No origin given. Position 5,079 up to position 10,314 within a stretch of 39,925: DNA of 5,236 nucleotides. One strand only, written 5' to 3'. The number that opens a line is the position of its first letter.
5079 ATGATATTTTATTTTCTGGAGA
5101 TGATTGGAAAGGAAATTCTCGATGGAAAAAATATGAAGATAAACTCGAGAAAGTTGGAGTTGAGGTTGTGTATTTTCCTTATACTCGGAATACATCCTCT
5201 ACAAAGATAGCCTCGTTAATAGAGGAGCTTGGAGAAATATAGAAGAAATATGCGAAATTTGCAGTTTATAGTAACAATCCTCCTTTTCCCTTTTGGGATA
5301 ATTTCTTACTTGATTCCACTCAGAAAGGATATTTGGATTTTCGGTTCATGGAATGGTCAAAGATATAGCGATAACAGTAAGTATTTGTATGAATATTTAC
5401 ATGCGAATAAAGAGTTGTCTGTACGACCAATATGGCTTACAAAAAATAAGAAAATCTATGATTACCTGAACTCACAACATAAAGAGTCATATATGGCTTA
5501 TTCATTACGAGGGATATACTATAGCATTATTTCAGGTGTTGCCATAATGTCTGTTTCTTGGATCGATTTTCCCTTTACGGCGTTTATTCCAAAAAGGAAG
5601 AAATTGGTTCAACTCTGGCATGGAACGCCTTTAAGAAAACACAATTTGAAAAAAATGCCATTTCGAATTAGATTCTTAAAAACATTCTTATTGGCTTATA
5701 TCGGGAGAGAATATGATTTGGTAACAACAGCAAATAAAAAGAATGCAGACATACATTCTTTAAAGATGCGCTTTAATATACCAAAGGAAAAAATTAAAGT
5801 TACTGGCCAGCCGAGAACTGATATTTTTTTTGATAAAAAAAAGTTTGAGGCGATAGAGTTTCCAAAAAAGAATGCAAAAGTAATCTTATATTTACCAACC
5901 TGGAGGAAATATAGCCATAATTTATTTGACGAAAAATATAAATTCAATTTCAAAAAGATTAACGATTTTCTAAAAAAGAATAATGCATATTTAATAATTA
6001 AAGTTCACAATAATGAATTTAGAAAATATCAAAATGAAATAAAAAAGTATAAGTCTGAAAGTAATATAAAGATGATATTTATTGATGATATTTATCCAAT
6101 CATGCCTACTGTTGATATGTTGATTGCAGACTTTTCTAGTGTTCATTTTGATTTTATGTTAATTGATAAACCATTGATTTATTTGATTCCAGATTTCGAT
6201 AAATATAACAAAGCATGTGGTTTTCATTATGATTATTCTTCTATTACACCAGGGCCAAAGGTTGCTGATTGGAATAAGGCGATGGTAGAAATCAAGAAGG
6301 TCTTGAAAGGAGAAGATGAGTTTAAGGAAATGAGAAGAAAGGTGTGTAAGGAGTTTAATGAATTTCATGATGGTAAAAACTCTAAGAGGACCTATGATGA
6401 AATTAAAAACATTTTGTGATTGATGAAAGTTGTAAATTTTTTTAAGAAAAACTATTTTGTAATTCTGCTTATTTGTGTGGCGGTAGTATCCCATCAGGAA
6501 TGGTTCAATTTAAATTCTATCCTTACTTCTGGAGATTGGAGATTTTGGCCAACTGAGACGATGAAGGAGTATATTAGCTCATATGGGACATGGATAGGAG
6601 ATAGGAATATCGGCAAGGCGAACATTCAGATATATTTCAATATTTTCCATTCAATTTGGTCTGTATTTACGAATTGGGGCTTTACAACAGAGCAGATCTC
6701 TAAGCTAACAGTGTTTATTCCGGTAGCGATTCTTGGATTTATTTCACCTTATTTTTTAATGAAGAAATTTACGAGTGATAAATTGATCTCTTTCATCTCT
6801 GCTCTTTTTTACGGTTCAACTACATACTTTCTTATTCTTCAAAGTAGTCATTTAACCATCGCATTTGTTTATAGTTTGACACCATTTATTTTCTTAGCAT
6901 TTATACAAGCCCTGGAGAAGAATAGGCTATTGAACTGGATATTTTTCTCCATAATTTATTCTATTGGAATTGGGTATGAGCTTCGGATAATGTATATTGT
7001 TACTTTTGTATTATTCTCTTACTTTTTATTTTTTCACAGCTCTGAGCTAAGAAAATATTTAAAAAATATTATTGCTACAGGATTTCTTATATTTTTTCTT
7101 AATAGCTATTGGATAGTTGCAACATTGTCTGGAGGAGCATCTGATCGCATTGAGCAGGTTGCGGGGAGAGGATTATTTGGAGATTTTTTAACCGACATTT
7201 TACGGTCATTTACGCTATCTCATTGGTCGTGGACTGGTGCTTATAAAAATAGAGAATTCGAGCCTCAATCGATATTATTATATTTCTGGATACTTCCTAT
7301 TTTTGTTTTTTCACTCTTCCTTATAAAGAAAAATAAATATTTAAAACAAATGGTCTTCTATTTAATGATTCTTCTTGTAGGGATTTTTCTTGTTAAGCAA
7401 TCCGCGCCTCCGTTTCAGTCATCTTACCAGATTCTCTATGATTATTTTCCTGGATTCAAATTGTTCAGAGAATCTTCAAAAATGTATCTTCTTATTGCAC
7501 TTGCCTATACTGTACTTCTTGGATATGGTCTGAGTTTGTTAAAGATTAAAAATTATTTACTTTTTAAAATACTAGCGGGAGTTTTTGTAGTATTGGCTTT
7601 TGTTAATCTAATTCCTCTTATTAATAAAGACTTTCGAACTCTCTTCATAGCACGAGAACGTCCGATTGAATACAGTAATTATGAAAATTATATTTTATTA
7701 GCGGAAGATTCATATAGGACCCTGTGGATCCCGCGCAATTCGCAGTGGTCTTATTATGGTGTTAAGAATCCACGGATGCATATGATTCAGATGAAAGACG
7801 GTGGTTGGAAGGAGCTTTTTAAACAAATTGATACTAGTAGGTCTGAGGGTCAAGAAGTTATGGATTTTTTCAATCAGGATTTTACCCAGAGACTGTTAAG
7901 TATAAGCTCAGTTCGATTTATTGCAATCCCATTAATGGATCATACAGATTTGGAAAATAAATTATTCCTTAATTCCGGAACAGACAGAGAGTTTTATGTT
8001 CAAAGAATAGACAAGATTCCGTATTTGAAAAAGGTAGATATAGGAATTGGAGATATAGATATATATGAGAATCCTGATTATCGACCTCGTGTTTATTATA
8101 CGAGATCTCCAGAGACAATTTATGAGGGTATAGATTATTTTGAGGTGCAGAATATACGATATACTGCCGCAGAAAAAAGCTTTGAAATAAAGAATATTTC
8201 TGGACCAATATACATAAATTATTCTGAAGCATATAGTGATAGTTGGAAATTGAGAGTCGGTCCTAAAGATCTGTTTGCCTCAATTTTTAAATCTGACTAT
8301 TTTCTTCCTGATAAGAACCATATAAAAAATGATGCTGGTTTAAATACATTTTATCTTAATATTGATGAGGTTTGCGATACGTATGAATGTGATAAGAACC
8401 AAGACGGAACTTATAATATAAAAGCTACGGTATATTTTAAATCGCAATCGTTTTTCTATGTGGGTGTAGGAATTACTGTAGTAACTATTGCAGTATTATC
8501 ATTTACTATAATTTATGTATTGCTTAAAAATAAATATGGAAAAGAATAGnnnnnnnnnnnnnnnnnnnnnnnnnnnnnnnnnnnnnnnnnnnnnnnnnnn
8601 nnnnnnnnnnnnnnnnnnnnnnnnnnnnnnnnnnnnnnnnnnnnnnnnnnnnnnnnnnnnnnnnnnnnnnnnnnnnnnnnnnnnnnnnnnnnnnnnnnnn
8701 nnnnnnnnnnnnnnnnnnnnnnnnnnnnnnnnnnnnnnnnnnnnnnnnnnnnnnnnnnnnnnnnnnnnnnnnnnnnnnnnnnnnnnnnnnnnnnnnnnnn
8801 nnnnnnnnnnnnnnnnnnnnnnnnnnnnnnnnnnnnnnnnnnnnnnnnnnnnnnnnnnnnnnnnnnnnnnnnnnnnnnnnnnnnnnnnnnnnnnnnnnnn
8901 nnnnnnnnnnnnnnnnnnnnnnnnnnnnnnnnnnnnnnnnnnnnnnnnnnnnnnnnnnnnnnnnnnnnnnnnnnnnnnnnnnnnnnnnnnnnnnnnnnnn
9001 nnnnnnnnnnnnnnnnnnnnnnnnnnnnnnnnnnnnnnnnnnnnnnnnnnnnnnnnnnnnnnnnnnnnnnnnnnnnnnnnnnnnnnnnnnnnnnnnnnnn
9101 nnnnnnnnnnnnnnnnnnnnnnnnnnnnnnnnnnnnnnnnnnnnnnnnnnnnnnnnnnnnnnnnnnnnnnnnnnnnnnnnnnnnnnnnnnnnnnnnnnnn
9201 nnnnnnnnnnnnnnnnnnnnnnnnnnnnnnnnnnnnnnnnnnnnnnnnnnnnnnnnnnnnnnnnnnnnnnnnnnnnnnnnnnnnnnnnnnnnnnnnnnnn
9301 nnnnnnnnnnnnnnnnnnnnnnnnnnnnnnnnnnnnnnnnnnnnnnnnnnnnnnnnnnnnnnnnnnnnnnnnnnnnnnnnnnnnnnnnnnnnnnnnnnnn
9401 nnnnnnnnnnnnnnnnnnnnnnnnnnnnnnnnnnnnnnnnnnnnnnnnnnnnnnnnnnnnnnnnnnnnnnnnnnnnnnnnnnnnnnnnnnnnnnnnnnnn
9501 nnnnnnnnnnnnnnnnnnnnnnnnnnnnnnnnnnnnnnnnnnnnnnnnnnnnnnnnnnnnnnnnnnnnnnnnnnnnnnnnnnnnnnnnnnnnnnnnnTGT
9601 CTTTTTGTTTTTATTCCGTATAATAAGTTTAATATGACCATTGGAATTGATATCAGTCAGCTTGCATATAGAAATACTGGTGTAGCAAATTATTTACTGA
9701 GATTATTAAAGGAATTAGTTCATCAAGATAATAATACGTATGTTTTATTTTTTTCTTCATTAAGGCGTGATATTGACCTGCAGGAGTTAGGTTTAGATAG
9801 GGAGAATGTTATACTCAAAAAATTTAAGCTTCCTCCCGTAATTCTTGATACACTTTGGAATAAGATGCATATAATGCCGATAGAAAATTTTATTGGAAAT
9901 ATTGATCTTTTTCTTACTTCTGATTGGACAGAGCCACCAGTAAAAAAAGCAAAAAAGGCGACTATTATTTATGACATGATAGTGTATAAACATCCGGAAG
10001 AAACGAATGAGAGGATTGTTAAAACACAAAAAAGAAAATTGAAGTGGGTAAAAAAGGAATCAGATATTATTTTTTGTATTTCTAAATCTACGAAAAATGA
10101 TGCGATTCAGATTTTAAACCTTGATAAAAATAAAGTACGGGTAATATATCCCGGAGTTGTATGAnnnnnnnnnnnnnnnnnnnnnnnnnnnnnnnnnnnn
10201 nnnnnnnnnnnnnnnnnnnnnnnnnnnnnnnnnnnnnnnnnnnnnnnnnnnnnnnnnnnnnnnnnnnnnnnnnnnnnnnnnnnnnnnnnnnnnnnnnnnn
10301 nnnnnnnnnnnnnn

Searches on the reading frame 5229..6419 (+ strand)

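Call 6: search_protein_families(library=pfam, proteins=[window:5229-6419:+], max_evalue=0.001)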
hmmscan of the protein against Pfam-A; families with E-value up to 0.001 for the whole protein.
window:5229-6419:+ (396 aa): 1 family
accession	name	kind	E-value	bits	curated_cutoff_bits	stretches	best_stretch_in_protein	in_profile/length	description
PF04464.20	Glyphos_transf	-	3.2e-59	201.2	22.1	1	26-392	6-365/367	CDP-Glycerol:Poly(glycerophosphate) glycerophosphotransferase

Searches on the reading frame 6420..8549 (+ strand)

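Call 6: search_protein_families(library=pfam, proteins=[window:6420-8549:+], max_evalue=0.001)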
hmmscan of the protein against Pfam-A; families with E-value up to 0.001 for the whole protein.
window:6420-8549:+ (709 aa): 0 families

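Call 8: search_protein_families(library=ncbifam, proteins=[window:6420-8549:+], max_evalue=1)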
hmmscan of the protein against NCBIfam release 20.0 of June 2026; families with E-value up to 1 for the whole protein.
window:6420-8549:+ (709 aa): 1 family
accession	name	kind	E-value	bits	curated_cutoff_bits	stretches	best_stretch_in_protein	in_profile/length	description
NF053599.1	transp_MmpA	equivalog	0.00054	18.7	210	1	291-399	258-362/543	MmpA family trehalose lipid delivery protein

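Call 65: search_protein_families(library=pfam, proteins=[window:6420-8549:+], max_evalue=0.1)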
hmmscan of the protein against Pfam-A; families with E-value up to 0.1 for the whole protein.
window:6420-8549:+ (709 aa): 1 family
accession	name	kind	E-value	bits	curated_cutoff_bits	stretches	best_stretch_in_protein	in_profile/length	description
PF13231.12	PMT_2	-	0.0026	18.4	26.1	1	94-231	20-160/160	Dolichyl-phosphate-mannose-protein mannosyltransferase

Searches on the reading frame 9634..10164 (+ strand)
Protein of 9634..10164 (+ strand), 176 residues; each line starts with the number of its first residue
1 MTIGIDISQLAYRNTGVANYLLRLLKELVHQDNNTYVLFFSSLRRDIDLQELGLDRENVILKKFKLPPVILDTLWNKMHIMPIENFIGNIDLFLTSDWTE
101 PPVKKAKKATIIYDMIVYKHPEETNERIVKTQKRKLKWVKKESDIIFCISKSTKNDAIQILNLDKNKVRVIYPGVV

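Call 6: search_protein_families(library=pfam, proteins=[window:9634-10164:+], max_evalue=0.001)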
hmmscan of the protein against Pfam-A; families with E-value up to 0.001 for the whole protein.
window:9634-10164:+ (176 aa): 1 family
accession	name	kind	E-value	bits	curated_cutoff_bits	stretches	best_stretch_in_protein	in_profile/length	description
PF13439.12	Glyco_transf_4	-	2.4e-10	41.1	28.5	1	16-175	3-166/170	Glycosyltransferase Family 4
